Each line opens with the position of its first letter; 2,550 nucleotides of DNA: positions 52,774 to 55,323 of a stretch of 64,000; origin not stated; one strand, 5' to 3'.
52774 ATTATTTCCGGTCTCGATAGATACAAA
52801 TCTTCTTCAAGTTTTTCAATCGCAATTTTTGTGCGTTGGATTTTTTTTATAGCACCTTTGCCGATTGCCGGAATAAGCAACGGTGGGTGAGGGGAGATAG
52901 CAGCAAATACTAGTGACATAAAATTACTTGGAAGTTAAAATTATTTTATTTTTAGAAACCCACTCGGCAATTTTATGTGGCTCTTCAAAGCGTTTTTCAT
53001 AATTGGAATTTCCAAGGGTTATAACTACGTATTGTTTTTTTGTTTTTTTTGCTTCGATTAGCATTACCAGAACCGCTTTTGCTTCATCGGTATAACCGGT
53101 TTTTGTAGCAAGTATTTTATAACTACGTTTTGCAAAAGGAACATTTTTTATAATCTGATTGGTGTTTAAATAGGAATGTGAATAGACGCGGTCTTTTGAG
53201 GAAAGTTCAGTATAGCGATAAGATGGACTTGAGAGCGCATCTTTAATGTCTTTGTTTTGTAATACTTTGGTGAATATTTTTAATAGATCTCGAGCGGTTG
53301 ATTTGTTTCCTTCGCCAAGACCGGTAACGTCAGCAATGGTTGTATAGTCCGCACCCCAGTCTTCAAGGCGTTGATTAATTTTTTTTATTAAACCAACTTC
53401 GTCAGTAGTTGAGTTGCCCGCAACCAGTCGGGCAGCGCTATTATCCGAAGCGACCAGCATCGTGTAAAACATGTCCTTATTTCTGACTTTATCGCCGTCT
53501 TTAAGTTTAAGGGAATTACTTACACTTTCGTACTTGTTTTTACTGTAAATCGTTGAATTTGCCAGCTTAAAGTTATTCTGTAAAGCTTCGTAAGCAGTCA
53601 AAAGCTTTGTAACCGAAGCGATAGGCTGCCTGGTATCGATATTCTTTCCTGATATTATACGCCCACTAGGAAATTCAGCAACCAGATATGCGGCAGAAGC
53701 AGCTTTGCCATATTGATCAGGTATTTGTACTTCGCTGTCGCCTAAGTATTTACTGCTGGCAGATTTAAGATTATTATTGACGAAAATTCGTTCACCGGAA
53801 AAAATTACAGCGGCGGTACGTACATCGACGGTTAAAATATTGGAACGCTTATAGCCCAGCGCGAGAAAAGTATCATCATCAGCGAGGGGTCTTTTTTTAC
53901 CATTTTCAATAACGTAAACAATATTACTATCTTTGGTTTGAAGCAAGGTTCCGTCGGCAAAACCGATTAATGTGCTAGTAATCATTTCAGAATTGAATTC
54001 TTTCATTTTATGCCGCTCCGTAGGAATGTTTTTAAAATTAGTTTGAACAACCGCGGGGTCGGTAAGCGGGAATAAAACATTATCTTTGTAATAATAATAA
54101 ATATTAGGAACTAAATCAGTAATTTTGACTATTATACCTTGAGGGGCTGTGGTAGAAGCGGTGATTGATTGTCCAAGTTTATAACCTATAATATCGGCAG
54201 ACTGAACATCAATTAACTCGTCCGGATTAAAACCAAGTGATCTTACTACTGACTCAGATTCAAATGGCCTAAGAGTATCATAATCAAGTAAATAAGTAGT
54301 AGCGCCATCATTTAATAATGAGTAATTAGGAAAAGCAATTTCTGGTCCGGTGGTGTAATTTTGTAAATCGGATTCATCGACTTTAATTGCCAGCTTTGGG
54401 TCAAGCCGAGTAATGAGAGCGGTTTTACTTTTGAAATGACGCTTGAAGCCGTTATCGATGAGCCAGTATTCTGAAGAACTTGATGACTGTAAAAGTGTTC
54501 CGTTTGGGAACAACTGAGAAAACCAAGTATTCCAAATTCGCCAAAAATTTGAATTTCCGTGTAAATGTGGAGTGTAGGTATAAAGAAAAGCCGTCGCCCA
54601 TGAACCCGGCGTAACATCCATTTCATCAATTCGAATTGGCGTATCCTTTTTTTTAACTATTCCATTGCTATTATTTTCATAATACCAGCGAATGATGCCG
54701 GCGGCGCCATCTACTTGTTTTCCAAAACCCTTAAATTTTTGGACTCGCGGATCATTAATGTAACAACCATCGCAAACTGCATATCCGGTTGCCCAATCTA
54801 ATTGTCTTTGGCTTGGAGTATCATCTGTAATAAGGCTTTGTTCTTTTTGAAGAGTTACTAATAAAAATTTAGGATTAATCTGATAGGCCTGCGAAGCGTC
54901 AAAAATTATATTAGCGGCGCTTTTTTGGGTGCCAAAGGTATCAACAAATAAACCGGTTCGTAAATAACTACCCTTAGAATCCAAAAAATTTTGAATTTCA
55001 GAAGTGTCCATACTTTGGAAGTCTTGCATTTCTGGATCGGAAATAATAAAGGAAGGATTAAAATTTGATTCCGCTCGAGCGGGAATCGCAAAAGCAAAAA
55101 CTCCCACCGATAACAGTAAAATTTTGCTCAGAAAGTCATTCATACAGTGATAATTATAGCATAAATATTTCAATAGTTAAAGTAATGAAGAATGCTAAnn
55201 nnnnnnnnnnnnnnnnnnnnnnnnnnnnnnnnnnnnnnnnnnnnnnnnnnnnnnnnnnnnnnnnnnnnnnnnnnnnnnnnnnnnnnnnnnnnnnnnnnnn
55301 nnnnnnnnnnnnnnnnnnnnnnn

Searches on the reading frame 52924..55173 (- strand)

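Call 81: search_protein_families(library=pfam, proteins=[window:52924-55173:-], max_evalue=0.0001)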
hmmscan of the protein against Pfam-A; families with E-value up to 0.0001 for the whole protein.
window:52924-55173:- (749 aa): 2 families
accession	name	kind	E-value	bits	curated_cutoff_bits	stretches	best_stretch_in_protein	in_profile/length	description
PF00768.25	Peptidase_S11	-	7e-30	104.7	27.6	1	490-720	9-235/239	D-alanyl-D-alanine carboxypeptidase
PF13354.11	Beta-lactamase2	-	3.1e-11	43.5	22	1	510-698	15-193/214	Beta-lactamase enzyme family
